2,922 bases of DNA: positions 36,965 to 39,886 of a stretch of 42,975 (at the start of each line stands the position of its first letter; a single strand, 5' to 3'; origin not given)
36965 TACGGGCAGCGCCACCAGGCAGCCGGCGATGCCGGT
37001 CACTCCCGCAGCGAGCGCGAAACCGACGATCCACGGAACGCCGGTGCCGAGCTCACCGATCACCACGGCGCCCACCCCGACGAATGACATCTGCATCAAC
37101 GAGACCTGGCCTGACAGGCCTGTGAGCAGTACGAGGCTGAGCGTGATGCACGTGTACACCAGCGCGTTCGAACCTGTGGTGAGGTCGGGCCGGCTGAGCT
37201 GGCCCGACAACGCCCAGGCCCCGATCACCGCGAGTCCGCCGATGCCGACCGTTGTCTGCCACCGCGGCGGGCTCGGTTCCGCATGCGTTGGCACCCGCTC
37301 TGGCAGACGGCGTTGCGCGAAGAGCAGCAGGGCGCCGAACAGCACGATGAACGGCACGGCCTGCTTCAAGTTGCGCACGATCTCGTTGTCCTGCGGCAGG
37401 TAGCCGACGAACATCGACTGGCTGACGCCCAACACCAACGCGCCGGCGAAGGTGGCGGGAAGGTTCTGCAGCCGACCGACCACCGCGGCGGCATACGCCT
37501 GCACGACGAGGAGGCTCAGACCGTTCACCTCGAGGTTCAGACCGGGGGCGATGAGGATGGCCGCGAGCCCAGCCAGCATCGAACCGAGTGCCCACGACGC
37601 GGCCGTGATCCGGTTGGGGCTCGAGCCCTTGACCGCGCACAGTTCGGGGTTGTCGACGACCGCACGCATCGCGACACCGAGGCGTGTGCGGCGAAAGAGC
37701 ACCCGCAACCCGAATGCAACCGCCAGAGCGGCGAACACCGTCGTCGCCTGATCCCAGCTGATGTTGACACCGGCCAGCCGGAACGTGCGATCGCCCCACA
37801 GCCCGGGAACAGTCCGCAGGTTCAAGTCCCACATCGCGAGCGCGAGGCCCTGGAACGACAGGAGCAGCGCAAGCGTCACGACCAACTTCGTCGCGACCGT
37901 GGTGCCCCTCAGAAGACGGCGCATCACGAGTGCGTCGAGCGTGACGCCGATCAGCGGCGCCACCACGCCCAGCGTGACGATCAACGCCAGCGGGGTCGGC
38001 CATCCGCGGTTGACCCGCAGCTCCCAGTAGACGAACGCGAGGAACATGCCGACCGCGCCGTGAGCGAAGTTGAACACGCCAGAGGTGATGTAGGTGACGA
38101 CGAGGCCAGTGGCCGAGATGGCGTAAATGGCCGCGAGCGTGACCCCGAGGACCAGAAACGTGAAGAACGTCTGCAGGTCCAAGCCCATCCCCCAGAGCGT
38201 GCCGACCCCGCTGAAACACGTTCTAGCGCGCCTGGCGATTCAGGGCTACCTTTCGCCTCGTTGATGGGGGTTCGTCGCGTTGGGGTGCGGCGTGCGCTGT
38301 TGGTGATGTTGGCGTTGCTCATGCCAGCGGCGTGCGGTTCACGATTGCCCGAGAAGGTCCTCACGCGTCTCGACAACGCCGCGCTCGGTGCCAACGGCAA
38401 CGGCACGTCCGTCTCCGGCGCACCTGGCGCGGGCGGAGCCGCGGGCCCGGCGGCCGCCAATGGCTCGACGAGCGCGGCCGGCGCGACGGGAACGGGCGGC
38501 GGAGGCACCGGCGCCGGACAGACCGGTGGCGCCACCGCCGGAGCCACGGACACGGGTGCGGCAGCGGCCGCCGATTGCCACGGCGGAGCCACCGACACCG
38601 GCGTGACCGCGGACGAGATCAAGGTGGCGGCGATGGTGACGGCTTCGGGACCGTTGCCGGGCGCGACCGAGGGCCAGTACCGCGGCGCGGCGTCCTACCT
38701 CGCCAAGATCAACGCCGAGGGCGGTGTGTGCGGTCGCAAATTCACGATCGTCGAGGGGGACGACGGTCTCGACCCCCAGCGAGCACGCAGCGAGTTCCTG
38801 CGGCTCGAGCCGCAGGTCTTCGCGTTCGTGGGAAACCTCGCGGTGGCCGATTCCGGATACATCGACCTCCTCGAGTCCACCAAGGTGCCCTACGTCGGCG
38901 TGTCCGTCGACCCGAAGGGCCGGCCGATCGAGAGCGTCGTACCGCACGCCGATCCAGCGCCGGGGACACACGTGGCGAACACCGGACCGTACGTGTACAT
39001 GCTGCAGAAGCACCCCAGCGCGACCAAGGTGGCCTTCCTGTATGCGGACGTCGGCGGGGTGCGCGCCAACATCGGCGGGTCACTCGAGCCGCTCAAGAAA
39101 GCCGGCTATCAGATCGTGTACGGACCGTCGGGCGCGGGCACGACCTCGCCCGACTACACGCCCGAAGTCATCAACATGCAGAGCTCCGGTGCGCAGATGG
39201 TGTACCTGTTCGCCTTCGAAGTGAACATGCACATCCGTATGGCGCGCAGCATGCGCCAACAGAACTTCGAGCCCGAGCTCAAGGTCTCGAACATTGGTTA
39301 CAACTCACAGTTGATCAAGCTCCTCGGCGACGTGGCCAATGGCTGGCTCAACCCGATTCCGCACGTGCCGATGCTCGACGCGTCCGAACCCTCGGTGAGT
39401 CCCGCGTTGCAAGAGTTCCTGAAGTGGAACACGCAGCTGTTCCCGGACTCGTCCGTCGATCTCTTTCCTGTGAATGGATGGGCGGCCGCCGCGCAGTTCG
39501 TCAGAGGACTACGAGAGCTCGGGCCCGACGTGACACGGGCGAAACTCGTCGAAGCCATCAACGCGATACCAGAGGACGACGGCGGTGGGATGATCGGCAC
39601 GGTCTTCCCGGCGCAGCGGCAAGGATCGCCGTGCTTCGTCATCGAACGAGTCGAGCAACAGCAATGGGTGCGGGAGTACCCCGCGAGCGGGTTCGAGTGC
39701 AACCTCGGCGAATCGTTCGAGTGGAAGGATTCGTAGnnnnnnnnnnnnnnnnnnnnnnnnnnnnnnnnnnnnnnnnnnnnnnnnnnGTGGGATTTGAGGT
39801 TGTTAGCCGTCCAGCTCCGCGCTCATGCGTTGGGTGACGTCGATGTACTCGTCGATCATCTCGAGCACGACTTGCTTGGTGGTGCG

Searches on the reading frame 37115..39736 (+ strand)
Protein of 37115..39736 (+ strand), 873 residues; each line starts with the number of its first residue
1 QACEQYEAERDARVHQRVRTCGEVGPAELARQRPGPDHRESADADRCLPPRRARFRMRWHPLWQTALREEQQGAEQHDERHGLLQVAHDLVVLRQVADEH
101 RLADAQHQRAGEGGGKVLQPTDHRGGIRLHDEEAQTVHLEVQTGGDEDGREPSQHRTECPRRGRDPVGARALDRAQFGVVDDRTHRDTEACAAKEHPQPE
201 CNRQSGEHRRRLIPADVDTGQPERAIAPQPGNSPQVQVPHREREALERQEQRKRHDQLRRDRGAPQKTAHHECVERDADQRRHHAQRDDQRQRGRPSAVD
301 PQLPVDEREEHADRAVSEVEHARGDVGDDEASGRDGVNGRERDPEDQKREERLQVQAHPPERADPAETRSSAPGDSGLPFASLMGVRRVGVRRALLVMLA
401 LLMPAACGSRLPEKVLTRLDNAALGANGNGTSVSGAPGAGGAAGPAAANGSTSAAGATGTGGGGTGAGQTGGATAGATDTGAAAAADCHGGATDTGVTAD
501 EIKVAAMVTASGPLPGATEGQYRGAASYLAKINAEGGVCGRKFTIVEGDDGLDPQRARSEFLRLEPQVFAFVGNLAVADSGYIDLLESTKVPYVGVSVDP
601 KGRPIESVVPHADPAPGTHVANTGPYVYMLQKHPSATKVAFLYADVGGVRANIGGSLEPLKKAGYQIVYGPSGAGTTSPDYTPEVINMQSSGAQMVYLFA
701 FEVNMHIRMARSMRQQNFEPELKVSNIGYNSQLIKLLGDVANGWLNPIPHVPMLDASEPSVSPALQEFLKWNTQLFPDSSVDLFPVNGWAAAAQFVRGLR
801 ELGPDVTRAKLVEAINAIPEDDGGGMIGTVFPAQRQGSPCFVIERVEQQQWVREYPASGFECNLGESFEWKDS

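Call 17: search_protein_families(library=pfam, proteins=[window:37115-39736:+], max_evalue=0.001)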
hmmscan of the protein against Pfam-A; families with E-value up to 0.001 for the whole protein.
window:37115-39736:+ (873 aa): 1 family
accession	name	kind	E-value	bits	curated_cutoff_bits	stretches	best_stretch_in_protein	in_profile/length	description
PF13458.12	Peripla_BP_6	-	1.5e-39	137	31.7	1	501-847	1-339/343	Periplasmic binding protein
